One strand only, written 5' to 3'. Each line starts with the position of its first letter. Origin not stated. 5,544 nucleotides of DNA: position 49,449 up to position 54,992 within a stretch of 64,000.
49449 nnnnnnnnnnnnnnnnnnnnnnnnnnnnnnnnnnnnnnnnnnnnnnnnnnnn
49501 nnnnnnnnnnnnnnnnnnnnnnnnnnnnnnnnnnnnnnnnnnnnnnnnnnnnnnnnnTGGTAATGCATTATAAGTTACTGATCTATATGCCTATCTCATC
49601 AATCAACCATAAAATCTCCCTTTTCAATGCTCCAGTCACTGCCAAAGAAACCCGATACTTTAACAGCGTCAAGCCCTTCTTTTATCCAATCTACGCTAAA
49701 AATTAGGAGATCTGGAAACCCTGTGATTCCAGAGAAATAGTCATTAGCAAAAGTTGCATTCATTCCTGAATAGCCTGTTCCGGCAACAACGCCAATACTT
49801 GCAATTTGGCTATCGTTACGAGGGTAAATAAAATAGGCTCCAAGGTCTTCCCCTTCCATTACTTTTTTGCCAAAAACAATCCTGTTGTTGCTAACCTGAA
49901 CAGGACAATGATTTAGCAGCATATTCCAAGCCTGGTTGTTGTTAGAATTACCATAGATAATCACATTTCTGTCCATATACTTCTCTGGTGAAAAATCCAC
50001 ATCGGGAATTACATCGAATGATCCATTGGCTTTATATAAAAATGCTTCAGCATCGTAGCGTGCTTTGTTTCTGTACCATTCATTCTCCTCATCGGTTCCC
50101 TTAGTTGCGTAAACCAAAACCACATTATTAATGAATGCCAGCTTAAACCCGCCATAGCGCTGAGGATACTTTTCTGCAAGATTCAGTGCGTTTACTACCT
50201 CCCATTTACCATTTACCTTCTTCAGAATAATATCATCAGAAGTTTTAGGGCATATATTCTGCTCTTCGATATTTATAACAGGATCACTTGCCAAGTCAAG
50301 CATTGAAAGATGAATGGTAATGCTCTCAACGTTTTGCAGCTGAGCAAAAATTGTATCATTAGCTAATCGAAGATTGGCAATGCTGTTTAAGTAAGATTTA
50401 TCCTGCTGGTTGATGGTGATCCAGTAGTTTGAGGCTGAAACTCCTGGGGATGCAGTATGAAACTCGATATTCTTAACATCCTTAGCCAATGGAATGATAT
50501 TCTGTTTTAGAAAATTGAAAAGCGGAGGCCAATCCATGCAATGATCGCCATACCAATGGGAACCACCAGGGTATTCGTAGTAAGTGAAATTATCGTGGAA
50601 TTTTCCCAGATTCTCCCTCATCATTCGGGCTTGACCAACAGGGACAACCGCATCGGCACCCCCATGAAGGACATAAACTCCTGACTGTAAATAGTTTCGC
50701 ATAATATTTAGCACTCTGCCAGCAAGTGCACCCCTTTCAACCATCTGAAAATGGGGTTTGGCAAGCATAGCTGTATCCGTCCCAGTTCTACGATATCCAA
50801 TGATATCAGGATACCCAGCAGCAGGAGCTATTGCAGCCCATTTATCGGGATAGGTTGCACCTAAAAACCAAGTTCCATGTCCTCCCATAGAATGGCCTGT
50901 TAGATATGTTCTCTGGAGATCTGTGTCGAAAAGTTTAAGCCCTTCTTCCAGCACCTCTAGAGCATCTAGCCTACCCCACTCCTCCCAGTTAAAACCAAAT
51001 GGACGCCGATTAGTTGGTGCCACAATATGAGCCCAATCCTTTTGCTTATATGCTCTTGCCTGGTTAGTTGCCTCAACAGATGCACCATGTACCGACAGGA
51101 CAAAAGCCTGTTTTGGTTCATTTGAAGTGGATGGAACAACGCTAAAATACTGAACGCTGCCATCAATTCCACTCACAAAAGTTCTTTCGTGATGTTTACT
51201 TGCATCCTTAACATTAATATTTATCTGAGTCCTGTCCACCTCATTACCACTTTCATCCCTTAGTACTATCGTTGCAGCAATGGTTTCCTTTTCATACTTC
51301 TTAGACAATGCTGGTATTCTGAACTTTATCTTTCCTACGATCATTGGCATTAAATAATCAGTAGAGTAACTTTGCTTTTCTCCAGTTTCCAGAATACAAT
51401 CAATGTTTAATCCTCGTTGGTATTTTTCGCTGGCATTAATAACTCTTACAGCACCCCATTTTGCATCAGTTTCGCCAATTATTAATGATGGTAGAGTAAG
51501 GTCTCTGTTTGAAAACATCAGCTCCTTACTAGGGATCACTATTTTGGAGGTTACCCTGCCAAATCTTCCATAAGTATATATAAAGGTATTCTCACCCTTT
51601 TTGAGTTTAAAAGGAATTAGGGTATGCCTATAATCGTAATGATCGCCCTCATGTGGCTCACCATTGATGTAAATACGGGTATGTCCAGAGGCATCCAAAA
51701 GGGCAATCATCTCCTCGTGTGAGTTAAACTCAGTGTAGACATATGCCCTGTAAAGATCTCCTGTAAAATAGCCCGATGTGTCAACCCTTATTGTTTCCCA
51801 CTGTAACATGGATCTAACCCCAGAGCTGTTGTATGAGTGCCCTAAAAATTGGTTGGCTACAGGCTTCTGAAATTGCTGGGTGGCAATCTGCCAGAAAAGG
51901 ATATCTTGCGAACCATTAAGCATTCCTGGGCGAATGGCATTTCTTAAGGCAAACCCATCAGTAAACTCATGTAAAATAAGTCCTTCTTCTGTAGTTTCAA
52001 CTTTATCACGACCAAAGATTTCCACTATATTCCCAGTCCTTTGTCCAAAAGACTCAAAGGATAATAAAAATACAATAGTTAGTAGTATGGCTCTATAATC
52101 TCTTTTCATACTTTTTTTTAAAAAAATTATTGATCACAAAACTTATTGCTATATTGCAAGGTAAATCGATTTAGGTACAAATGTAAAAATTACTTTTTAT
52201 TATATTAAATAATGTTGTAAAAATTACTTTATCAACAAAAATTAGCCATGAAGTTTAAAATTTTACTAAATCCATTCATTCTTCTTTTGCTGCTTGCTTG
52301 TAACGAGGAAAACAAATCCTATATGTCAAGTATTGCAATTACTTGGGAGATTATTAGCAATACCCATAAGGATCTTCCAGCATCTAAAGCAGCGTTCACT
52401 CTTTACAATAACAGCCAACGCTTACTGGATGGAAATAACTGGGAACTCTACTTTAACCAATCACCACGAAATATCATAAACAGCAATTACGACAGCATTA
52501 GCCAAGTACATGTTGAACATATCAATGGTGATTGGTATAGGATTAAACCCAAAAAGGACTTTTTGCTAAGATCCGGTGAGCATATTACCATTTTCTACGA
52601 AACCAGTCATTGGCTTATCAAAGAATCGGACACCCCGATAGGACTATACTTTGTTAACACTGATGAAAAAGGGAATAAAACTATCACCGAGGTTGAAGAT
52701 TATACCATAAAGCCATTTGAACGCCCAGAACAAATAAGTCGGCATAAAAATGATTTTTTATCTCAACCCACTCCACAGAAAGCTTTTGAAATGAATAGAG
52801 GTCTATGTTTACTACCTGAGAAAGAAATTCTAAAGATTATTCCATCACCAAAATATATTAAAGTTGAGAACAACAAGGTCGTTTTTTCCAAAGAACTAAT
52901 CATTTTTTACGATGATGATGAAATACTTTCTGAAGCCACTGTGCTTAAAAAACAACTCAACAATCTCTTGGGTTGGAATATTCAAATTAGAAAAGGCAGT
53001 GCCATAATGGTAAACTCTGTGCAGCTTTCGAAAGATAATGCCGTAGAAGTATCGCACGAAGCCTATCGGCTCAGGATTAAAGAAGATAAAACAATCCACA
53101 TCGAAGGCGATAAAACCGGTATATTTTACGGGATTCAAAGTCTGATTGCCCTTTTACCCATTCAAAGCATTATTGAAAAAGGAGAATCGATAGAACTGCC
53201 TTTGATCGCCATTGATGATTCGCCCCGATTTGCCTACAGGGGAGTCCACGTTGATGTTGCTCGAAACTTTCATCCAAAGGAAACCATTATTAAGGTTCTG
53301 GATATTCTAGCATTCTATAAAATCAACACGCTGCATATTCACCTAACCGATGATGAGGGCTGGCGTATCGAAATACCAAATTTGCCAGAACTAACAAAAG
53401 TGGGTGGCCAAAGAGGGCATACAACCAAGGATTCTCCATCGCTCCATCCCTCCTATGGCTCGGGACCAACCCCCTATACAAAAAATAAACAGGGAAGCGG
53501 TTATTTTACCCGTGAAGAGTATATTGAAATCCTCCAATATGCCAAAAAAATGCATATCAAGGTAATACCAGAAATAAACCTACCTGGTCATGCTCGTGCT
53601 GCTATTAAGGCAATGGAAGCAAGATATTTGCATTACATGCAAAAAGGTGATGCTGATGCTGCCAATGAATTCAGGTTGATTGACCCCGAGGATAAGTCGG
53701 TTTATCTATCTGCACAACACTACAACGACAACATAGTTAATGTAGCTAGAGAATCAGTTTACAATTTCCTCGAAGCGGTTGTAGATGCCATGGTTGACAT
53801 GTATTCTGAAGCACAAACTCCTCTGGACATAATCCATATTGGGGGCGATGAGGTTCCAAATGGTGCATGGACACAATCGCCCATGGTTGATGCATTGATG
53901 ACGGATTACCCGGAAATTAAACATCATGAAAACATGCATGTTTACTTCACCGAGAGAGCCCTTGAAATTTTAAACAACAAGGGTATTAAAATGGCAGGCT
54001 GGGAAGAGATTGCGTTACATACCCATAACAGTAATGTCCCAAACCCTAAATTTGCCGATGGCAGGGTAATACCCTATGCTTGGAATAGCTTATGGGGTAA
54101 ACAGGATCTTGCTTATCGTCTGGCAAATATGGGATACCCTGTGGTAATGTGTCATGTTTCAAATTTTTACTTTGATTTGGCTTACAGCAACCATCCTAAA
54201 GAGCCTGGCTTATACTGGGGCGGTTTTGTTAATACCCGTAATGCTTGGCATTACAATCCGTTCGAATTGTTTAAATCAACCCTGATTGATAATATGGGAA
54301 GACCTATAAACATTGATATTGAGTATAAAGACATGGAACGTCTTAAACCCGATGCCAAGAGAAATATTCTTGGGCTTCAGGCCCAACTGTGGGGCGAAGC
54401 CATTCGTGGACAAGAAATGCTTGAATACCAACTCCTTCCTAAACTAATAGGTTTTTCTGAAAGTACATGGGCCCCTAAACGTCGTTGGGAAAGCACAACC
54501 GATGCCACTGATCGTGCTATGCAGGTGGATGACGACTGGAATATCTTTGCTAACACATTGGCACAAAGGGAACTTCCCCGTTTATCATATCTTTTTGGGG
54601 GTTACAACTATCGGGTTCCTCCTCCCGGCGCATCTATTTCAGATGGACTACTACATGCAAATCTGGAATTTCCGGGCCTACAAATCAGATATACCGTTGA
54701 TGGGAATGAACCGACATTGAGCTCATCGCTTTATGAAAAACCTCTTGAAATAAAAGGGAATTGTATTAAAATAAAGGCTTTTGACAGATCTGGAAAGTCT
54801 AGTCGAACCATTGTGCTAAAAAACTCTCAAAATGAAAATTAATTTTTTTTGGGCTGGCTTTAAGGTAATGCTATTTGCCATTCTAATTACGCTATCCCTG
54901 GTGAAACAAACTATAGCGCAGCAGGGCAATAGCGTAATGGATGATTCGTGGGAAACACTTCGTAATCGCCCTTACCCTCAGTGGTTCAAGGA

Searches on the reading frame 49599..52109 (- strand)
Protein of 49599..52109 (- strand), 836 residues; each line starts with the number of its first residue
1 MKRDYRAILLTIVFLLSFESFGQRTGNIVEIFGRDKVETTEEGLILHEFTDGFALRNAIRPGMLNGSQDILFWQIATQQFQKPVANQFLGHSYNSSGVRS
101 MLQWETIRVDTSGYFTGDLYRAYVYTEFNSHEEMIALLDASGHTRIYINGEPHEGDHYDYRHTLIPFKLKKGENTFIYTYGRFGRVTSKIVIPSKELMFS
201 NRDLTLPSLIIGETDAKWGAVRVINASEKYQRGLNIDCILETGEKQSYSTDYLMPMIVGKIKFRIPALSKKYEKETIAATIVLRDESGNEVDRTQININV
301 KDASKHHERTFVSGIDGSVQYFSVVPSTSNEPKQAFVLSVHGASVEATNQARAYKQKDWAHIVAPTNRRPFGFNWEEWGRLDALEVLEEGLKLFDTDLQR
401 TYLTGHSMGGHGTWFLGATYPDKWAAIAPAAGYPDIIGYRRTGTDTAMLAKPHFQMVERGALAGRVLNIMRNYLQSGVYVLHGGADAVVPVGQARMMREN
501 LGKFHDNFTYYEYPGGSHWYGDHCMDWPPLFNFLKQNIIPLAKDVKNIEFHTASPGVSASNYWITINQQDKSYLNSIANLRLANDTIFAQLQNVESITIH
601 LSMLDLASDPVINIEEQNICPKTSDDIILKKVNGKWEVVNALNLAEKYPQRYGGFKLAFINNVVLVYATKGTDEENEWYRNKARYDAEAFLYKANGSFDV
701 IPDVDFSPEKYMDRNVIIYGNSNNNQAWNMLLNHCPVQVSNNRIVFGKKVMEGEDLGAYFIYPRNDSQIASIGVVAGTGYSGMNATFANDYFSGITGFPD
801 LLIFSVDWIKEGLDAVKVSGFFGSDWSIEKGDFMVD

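Call 63: search_protein_families(library=pfam, proteins=[window:49599-52109:-], max_evalue=0.000001)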
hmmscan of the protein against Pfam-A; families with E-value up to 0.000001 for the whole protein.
window:49599-52109:- (836 aa): 1 family
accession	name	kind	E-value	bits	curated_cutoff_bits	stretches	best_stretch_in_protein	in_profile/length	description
PF00326.27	Peptidase_S9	-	1.7e-07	31.4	22.6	1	374-522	39-191/213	Prolyl oligopeptidase family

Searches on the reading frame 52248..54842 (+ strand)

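Call 63: search_protein_families(library=pfam, proteins=[window:52248-54842:+], max_evalue=0.000001)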
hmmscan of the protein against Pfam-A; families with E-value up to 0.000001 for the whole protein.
window:52248-54842:+ (864 aa): 6 families
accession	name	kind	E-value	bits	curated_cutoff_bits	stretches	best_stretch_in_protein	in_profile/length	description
PF00728.28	Glyco_hydro_20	-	5e-92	309.4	22.3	1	328-743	1-347/348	Glycosyl hydrolase family 20, catalytic domain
PF03174.19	CHB_HEX_C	-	3.2e-18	65.9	23.6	1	775-853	1-75/76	Chitobiase/beta-hexosaminidase C-terminal domain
PF02838.20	Glyco_hydro_20b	-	7.7e-16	59.4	26.1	1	196-324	3-123/124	Glycosyl hydrolase family 20, domain 2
PF03173.19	CHB_HEX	-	7.2e-14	52.2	25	1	44-167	29-150/160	Putative carbohydrate binding domain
PF13290.12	CHB_HEX_C_1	-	4.6e-12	46.2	22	1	799-854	9-65/67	Chitobiase/beta-hexosaminidase C-terminal domain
PF13287.12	Fn3_assoc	-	5.6e-11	42.8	23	1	808-850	7-48/59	Fn3 associated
